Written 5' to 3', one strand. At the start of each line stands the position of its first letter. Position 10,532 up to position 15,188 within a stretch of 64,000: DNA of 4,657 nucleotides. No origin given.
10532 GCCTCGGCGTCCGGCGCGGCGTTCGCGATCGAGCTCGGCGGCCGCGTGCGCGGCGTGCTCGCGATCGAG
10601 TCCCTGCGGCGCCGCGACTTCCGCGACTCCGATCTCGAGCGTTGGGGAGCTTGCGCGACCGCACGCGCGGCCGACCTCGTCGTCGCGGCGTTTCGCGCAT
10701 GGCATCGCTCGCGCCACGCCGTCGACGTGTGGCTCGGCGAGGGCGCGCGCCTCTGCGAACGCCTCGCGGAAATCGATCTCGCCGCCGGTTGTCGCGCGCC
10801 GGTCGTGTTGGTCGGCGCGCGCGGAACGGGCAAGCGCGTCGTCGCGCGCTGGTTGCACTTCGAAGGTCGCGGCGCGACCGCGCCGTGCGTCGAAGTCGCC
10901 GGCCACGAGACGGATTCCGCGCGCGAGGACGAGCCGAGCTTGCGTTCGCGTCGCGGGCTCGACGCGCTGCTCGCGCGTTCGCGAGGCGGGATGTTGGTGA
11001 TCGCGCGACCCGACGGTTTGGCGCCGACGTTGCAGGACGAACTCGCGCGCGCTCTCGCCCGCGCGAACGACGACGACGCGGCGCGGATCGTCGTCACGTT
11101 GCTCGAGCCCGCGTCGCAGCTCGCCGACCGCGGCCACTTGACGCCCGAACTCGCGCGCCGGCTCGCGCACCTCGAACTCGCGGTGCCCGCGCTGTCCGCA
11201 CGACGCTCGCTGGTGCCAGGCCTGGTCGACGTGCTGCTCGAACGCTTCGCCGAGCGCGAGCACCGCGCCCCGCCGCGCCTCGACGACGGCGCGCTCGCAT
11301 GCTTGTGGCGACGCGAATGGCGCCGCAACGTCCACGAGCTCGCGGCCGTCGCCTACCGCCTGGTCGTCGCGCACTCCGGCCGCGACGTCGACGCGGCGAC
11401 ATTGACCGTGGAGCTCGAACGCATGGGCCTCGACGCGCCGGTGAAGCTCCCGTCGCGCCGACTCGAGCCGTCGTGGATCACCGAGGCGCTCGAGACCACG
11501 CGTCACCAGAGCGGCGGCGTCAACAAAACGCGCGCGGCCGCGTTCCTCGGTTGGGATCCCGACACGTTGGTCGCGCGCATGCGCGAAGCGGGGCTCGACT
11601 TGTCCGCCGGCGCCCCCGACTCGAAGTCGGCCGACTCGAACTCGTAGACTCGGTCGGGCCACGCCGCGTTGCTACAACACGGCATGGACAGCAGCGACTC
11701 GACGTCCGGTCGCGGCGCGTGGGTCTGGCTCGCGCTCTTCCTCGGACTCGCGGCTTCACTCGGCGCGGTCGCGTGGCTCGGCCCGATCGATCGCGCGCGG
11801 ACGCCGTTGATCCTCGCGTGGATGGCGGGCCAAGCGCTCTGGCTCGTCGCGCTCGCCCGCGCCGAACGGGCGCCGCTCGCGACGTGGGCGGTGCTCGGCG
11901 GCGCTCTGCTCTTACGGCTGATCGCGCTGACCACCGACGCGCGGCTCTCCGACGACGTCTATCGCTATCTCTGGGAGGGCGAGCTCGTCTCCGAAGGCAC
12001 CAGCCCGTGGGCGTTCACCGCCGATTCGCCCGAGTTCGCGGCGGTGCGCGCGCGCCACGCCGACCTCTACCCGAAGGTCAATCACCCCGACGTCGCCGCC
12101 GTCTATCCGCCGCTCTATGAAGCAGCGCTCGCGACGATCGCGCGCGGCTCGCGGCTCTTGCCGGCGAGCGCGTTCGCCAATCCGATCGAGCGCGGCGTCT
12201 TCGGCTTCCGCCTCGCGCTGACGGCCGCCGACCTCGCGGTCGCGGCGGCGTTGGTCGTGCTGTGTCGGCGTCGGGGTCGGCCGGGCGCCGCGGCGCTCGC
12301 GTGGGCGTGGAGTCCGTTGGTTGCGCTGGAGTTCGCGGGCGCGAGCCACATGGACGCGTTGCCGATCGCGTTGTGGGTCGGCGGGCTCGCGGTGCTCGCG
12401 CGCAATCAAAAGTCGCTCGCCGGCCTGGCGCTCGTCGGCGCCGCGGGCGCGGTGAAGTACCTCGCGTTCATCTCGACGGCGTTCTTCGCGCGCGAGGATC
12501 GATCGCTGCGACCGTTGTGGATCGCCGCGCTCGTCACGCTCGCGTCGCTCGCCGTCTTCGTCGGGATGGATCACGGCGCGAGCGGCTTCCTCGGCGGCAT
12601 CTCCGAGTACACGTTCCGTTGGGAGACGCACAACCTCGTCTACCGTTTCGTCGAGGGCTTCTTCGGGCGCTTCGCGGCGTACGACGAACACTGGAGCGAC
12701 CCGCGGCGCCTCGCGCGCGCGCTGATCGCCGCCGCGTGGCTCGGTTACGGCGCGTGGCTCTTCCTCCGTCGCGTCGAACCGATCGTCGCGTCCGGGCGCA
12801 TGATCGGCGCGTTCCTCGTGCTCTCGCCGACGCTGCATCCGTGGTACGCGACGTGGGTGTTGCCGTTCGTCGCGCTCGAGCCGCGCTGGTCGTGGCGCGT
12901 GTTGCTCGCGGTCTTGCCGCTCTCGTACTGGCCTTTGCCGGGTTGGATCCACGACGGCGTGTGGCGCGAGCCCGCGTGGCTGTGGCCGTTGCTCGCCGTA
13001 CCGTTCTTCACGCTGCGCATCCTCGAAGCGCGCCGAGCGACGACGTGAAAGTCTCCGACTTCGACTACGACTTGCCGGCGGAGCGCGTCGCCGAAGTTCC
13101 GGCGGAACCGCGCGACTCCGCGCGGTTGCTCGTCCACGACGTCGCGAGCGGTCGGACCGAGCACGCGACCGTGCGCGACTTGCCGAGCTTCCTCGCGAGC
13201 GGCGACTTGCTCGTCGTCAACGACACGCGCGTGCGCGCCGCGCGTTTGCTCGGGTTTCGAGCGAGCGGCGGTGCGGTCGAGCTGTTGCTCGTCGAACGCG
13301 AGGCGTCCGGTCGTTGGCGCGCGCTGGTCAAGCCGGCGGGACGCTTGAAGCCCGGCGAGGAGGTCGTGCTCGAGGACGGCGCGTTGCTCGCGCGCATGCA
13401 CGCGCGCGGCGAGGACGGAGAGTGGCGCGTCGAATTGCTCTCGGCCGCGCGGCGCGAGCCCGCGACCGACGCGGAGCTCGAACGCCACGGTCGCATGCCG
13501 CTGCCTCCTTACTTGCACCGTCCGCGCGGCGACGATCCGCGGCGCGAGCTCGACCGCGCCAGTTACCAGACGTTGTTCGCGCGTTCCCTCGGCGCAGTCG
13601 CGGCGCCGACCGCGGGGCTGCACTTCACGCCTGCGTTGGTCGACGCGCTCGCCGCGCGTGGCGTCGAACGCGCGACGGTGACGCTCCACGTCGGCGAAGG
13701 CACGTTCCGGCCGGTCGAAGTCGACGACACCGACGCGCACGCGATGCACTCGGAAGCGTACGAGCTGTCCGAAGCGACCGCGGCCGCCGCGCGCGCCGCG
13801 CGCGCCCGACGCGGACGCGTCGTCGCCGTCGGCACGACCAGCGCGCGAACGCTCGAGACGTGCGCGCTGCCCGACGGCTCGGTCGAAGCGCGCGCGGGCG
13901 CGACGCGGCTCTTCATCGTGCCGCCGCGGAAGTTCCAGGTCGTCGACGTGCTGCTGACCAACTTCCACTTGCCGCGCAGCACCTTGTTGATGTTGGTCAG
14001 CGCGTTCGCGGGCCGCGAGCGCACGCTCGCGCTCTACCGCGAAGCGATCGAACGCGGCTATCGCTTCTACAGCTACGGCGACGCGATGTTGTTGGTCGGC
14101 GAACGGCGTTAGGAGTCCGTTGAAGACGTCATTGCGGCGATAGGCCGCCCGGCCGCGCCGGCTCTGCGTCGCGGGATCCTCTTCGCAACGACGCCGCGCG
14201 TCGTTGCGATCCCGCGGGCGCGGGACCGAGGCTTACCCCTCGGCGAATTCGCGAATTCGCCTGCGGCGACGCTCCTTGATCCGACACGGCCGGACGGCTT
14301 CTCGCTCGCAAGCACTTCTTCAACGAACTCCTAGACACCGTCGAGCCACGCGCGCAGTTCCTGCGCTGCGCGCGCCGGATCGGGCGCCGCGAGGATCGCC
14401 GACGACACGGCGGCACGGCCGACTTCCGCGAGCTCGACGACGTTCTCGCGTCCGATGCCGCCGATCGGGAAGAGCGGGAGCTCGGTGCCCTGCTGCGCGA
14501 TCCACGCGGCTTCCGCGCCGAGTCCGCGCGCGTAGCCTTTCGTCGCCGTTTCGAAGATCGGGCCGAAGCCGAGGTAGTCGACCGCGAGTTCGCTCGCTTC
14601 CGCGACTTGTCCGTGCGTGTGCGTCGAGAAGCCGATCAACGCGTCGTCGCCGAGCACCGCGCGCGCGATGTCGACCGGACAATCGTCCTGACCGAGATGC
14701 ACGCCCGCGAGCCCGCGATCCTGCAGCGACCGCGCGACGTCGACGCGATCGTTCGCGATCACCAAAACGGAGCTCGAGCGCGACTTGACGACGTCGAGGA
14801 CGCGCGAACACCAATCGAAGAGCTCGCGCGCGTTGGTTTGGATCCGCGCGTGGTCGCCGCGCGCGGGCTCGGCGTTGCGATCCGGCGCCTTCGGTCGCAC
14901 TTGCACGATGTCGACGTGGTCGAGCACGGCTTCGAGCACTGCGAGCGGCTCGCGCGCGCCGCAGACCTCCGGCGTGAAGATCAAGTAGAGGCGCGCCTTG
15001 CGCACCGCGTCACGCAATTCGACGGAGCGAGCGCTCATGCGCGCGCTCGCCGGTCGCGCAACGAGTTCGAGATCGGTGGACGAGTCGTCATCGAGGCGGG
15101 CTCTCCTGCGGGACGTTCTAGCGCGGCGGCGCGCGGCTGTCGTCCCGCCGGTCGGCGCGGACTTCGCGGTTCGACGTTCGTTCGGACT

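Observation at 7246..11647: Operon of a divergent sigma-region-4 protein, an unknown protein and a GAFTGA-less AAA+ regulator with a large novel N-domain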

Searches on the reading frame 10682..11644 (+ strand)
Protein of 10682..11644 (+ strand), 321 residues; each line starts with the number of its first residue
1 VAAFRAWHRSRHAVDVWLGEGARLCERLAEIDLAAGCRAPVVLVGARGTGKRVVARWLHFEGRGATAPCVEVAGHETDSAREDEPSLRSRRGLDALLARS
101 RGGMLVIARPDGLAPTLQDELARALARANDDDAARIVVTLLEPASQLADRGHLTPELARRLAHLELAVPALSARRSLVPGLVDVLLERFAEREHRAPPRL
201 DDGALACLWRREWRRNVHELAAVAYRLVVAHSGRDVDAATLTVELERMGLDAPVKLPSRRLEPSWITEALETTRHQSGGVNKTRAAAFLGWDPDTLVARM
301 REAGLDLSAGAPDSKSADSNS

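Call 45: search_solved_structures(query=window:10682-11644:+, max_evalue=0.001, show_alignments=3)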
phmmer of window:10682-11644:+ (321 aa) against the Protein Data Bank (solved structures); distinct sequences matched with E-value up to 0.001: 30.
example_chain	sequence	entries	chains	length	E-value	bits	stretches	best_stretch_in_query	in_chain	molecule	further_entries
1ojl_A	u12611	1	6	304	6.8e-13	52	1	19-300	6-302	TRANSCRIPTIONAL REGULATORY PROTEIN ZRAR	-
5m7n_A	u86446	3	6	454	7.5e-13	51.9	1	30-245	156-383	Nitrogen assimilation regulatory protein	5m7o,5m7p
6iy8_A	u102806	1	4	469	5.5e-10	42.5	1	31-229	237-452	Positive regulator CapR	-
4l4u_A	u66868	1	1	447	2.9e-09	40.1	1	134-305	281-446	Transcriptional regulator (NtrC family)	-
8p53_C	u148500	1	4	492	3.3e-09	39.9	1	34-233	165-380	Transcriptional regulator FleQ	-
6jdl_A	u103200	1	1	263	4.9e-09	39.4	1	34-232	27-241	Nitrogen assimilation regulatory protein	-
5exx_A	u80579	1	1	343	6.1e-09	39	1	34-233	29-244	Transcriptional regulator FleQ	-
6jdi_A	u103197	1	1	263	8.1e-09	38.6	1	34-232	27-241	Nitrogen assimilation regulatory protein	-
5exp_A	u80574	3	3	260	8.4e-09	38.6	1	34-232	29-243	Transcriptional regulator FleQ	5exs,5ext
7ejw_C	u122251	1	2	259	8.4e-09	38.6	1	34-232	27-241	Transcriptional regulator FleQ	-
6j7e_A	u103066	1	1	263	8.7e-09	38.5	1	34-232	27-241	Nitrogen assimilation regulatory protein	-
9qq6_C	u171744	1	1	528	1.9e-08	37.4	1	33-302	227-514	Nif-specific regulatory protein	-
3dzd_A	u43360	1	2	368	2.4e-08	37.1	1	17-233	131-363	Transcriptional regulator (NtrC family)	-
8pb9_D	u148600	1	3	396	3e-08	36.8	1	34-232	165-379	Transcriptional regulator FleQ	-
6luf_A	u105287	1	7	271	6.5e-08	35.7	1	26-233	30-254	Flagellar regulatory protein C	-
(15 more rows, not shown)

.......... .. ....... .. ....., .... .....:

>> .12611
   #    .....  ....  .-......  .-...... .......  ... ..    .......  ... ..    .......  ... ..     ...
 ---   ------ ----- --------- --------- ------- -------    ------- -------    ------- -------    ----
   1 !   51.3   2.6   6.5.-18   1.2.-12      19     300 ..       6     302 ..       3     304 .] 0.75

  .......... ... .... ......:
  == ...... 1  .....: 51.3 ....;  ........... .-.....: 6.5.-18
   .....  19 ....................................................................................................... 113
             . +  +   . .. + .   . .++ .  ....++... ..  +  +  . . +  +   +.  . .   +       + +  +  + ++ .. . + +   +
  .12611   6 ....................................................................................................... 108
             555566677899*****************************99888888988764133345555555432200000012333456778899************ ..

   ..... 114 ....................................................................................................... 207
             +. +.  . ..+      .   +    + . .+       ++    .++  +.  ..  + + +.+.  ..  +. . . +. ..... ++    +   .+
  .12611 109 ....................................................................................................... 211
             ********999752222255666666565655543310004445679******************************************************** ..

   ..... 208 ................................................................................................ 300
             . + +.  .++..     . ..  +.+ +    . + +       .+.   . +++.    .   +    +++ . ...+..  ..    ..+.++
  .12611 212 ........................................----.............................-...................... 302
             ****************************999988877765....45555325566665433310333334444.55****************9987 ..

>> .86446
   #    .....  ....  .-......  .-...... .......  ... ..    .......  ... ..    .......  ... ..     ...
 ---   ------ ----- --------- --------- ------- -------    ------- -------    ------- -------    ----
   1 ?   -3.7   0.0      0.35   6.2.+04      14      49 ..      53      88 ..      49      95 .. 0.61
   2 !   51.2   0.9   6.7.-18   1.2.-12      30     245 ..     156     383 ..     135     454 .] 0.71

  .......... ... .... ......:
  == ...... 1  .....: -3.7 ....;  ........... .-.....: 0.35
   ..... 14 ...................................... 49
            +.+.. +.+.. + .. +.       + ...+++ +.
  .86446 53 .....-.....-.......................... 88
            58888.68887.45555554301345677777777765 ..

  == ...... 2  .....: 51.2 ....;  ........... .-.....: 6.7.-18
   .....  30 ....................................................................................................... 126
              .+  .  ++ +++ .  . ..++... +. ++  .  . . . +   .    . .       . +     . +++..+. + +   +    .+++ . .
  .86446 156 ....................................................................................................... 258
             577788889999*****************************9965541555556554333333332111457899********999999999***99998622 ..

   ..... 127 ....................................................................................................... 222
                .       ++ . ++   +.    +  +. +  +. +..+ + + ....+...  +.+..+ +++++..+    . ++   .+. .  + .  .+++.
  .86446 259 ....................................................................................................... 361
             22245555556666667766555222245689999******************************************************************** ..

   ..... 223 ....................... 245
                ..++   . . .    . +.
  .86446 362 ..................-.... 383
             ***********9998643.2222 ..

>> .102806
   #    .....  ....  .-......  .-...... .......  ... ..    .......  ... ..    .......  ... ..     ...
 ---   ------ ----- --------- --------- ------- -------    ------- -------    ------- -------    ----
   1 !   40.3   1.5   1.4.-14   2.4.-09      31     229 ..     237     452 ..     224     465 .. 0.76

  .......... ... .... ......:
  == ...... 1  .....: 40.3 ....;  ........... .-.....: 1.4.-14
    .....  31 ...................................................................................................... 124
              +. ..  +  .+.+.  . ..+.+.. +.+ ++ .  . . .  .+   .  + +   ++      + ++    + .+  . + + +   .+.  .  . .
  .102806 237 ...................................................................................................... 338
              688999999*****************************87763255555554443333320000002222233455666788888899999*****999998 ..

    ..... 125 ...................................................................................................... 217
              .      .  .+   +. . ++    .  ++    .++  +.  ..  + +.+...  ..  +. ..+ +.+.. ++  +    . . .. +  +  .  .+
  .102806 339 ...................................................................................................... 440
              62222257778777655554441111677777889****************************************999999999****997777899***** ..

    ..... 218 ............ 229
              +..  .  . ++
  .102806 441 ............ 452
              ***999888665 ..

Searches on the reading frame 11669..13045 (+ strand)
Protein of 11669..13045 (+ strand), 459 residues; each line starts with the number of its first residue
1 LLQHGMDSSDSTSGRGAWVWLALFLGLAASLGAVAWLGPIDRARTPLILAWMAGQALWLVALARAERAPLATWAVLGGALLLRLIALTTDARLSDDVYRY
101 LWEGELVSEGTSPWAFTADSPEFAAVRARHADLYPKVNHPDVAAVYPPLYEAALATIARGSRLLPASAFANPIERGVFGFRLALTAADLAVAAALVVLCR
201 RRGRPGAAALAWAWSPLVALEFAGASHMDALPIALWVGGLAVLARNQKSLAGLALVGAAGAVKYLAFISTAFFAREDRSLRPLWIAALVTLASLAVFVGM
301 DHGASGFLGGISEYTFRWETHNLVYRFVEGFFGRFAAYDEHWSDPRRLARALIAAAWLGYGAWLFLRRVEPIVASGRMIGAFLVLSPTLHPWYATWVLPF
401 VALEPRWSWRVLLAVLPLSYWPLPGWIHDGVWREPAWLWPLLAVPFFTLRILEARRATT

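Call 4: search_protein_families(library=pfam, proteins=[window:11669-13045:+], max_evalue=1)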
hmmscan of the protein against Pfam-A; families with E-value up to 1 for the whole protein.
window:11669-13045:+ (459 aa): 0 families

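Call 5: search_protein_families(library=ncbifam, proteins=[window:11669-13045:+], max_evalue=1)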
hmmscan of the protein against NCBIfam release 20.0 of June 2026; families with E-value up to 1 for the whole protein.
window:11669-13045:+ (459 aa): 0 families

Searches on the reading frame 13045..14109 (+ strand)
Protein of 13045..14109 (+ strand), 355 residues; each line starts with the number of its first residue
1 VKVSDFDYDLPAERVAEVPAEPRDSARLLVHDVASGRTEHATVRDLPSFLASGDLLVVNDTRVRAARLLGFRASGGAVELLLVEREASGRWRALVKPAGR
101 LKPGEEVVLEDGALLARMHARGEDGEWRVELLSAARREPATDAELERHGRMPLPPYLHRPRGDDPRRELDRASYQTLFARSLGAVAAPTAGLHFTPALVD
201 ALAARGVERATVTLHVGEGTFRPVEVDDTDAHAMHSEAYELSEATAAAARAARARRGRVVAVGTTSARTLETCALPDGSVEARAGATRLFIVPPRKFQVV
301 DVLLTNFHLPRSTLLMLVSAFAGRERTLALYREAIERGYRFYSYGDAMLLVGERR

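Call 69: search_protein_families(library=pfam, proteins=[window:13045-14109:+], max_evalue=0.001)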
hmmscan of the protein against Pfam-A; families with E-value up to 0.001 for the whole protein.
window:13045-14109:+ (355 aa): 1 family
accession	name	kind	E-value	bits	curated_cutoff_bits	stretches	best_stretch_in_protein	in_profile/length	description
PF02547.20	Queuosine_synth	-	3.1e-123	411.5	25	1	3-350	1-322/322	Queuosine biosynthesis protein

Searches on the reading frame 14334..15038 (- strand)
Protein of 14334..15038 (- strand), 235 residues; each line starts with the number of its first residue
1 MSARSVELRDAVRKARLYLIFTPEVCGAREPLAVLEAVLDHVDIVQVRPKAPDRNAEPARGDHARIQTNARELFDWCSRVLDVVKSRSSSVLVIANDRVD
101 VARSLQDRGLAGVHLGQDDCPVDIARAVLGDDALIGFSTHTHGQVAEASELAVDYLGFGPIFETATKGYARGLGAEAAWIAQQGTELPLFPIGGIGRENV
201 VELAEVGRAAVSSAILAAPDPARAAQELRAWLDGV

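Call 69: search_protein_families(library=pfam, proteins=[window:14334-15038:-], max_evalue=0.001)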
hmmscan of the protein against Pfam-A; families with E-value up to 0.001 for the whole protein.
window:14334-15038:- (235 aa): 1 family
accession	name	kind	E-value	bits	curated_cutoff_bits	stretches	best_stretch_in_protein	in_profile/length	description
PF02581.23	TMP-TENI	-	5.1e-39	133.9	27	1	17-215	1-180/180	Thiamine monophosphate synthase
